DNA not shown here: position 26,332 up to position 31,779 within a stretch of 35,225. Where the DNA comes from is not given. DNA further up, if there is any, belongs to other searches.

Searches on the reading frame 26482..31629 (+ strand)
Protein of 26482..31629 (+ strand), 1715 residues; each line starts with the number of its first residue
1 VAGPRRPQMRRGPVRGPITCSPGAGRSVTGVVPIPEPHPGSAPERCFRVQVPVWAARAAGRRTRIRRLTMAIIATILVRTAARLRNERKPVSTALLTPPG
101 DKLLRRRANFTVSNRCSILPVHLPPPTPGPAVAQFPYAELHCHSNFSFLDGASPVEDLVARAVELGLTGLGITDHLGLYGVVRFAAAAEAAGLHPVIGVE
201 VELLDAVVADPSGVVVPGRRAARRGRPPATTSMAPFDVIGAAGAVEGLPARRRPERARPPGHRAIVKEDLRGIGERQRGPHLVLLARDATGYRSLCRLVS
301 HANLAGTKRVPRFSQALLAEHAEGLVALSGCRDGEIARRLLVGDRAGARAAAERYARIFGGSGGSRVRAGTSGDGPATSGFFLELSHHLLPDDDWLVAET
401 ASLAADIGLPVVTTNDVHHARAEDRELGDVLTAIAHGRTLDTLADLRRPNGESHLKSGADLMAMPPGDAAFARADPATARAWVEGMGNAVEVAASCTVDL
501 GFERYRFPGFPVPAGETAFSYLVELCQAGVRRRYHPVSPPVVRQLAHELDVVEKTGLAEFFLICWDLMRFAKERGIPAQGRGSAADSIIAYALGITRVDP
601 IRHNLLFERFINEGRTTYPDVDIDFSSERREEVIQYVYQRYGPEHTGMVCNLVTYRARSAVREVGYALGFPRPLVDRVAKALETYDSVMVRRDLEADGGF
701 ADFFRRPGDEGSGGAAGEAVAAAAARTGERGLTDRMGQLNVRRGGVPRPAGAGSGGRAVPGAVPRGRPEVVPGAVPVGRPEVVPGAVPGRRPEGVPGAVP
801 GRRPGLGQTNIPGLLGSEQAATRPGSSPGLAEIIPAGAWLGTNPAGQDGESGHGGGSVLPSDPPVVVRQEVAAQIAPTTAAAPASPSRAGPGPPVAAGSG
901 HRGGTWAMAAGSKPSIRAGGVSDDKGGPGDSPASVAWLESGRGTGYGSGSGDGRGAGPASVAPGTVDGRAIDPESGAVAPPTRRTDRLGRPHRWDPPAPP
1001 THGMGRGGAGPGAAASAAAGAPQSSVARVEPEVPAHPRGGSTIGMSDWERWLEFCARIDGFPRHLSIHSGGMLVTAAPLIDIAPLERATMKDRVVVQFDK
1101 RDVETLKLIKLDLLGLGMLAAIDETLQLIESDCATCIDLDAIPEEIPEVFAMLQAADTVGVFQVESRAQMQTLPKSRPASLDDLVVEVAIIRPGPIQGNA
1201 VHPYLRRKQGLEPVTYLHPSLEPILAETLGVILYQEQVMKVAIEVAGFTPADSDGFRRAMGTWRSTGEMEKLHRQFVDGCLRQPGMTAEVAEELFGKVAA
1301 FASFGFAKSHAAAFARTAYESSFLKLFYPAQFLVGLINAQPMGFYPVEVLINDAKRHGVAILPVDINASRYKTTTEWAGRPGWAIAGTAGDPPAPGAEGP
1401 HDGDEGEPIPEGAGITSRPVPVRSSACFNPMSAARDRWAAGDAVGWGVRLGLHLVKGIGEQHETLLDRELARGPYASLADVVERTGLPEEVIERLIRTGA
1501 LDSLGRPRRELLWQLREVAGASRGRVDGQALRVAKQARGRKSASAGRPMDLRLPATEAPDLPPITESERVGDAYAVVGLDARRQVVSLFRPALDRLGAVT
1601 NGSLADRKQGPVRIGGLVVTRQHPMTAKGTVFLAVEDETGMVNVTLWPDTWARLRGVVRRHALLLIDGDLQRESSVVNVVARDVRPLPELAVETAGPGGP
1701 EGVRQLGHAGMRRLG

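Call 22: search_protein_families(library=pfam, proteins=[window:26482-31629:+], max_evalue=0.001)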
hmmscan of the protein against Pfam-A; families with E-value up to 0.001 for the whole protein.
window:26482-31629:+ (1715 aa): 5 families
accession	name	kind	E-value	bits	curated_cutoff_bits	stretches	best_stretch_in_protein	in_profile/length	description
PF07733.18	DNA_pol3_alpha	-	8.9e-75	252.1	23.9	2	520-695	1-178/260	Bacterial DNA polymerase III alpha NTPase domain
PF17657.6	DNA_pol3_finger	-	9.5e-54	181.6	22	1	1118-1282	1-164/166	Bacterial DNA polymerase III alpha subunit finger domain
PF02811.25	PHP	-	7.8e-39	134.1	26.4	1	139-361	1-154/164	PHP domain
PF14579.12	HHH_6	-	3.9e-15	56.3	25.6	1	1358-1511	1-90/90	Helix-hairpin-helix motif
PF01336.31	tRNA_anti-codon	-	5.5e-07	29.9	27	1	1612-1687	1-75/75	OB-fold nucleic acid binding domain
